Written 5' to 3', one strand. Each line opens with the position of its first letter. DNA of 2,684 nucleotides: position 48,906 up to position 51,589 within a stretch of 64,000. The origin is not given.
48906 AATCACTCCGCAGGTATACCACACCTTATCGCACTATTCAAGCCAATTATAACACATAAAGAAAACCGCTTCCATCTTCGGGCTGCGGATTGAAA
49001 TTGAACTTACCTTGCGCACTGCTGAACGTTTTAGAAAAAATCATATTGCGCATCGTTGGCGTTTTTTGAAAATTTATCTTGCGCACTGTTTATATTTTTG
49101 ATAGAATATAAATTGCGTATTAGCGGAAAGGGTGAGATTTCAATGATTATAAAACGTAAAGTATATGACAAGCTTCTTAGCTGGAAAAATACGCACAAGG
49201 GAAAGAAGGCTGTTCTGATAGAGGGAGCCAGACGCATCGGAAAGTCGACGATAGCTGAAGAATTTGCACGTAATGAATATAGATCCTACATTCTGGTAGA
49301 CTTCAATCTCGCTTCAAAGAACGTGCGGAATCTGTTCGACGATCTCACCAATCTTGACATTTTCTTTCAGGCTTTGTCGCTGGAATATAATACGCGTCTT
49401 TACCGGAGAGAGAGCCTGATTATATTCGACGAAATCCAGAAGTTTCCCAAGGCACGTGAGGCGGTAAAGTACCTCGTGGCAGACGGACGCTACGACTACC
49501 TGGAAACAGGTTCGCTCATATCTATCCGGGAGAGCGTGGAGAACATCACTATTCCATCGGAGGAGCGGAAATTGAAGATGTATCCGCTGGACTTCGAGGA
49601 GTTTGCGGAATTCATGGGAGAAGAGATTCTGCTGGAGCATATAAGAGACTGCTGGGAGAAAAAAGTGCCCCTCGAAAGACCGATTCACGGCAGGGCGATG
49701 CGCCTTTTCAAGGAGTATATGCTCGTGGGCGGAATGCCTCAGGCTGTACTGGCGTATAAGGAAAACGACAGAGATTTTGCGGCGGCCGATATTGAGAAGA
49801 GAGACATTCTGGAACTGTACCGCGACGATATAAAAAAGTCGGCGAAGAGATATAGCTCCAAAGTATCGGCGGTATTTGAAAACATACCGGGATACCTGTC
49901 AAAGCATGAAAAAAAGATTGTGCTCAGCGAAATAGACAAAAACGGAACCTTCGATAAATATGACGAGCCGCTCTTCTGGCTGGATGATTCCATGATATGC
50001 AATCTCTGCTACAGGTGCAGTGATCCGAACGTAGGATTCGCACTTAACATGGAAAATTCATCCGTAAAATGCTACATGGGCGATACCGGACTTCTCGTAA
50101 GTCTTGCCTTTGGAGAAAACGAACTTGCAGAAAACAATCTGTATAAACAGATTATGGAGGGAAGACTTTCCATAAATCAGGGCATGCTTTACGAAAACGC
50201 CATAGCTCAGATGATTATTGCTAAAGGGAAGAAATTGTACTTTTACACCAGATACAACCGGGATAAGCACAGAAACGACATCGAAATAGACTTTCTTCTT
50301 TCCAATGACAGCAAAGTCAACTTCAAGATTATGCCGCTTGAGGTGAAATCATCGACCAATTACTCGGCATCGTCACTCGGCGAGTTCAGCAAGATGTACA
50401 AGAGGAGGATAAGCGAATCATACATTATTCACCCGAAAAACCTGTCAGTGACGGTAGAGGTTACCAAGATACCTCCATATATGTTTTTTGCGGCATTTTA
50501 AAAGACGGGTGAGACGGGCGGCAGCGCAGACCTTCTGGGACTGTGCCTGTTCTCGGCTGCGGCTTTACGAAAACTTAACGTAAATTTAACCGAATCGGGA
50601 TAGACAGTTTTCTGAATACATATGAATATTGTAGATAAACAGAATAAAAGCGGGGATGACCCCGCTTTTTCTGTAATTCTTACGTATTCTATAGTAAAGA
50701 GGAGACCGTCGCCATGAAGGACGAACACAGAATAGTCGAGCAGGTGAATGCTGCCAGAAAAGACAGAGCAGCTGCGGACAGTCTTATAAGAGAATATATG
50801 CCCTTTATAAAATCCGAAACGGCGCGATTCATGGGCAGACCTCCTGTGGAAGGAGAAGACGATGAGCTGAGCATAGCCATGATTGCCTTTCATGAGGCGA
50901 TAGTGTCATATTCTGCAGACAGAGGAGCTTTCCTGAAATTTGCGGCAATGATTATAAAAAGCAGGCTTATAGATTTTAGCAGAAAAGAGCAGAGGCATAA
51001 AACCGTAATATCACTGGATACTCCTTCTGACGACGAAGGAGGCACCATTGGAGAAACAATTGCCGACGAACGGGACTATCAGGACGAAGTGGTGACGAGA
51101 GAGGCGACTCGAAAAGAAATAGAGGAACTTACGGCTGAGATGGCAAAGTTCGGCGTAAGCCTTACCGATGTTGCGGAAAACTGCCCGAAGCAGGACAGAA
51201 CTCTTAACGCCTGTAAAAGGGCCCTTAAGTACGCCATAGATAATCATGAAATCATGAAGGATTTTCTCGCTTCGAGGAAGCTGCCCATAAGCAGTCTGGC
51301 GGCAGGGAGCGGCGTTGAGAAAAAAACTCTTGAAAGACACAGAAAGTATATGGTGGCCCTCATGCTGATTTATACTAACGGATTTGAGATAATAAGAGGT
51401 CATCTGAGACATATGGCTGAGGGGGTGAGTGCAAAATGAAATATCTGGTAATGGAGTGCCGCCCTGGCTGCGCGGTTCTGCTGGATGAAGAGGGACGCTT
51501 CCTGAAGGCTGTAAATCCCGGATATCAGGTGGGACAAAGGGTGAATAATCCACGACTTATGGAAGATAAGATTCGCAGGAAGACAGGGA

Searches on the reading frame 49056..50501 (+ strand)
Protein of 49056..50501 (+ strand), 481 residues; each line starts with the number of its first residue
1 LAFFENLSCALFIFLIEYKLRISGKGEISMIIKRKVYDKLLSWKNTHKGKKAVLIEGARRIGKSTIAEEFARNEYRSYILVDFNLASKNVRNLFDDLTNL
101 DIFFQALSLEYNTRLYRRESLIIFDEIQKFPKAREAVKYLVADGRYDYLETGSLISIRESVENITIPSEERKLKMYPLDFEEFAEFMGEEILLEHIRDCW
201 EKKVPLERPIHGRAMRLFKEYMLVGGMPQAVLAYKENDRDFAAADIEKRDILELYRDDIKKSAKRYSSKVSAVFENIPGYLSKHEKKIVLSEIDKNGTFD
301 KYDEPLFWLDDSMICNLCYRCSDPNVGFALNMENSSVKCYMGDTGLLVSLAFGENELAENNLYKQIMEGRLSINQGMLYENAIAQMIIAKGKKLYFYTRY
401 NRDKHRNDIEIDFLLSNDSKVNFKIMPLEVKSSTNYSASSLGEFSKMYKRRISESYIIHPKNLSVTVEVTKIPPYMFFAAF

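Call 72: search_protein_families(library=pfam, proteins=[window:49056-50501:+], max_evalue=0.001)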
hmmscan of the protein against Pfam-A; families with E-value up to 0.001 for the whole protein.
window:49056-50501:+ (481 aa): 2 families
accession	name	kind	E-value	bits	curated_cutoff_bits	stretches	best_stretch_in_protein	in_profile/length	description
PF13173.12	AAA_14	-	2.7e-22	79.6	27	1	50-183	2-128/129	AAA domain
PF13635.12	DUF4143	-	6.3e-20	72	28.1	1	257-433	2-160/160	Domain of unknown function (DUF4143)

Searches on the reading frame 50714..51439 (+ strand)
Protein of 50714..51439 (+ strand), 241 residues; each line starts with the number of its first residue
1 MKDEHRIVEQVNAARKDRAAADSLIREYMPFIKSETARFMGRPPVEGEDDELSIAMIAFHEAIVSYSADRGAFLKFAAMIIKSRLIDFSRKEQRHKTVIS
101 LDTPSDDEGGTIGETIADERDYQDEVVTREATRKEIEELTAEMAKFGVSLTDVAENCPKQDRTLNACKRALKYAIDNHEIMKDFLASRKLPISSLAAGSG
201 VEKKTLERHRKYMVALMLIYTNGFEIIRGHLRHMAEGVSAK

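Call 3: search_protein_families(library=pfam, proteins=[window:50714-51439:+], max_evalue=0.1)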
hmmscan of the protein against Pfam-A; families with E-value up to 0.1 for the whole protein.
window:50714-51439:+ (241 aa): 1 family
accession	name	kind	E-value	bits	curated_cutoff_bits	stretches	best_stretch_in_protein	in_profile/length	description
PF04542.20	Sigma70_r2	-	1.8e-07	31.3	24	1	24-94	1-70/71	Sigma-70 region 2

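Call 4: search_protein_families(library=ncbifam, proteins=[window:50714-51439:+], max_evalue=0.1)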
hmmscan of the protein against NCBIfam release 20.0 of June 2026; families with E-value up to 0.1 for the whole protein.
window:50714-51439:+ (241 aa): 26 families (the best 25 are shown)
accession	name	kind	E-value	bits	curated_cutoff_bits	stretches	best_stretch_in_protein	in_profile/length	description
NF006178.0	PRK08311.2-6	equivalog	4e-54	183.7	306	1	3-232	3-232/236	RNA polymerase sigma factor SigI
NF006176.0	PRK08311.2-4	equivalog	5.3e-49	166.8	260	1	13-232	20-237/249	RNA polymerase sigma factor SigI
TIGR02895.1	spore_sigI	equivalog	1.2e-48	165.7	185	1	14-229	4-217/219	RNA polymerase sigma-I factor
NF006175.0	PRK08311.2-3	subfamily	3.7e-47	160.9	244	1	4-224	4-227/244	RNA polymerase sigma factor SigI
NF006174.0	PRK08311.2-2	equivalog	2e-45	155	319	1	12-232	23-249/252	RNA polymerase sigma factor SigI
NF006173.0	PRK08311.2-1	subfamily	3.4e-41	141.2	287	1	7-236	18-247/251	RNA polymerase sigma factor SigI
NF006170.0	PRK08311.1-1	equivalog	1.2e-40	139.7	271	1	6-235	5-216/221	RNA polymerase sigma factor SigI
NF006172.0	PRK08311.1-3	equivalog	2e-39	135.9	318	1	10-229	18-240/248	RNA polymerase sigma factor SigI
NF006171.0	PRK08311.1-2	equivalog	2e-32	112.8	451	1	11-232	17-233/239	RNA polymerase sigma factor SigI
NF006177.0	PRK08311.2-5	equivalog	1.9e-26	93.1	498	1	17-227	16-222/237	RNA polymerase sigma factor SigI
TIGR02937.1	sigma70-ECF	superfamily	6.2e-10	39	42.9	1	20-142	2-117/165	sigma-70 family RNA polymerase sigma factor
NF005809.0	PRK07670.1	equivalog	3.6e-07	29.9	326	1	13-93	17-99/255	FliA/WhiG family RNA polymerase sigma factor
NF006147.0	PRK08295.1-4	equivalog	2.1e-05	24.2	212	1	12-147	14-158/201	RNA polymerase factor sigma-70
NF004471.0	PRK05803.1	subfamily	4.1e-05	22.9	252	1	3-137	36-171/235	RNA polymerase sporulation sigma factor SigK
TIGR02479.1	FliA_WhiG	subfamily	4.5e-05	23.3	189.6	1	24-92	1-71/224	FliA/WhiG family RNA polymerase sigma factor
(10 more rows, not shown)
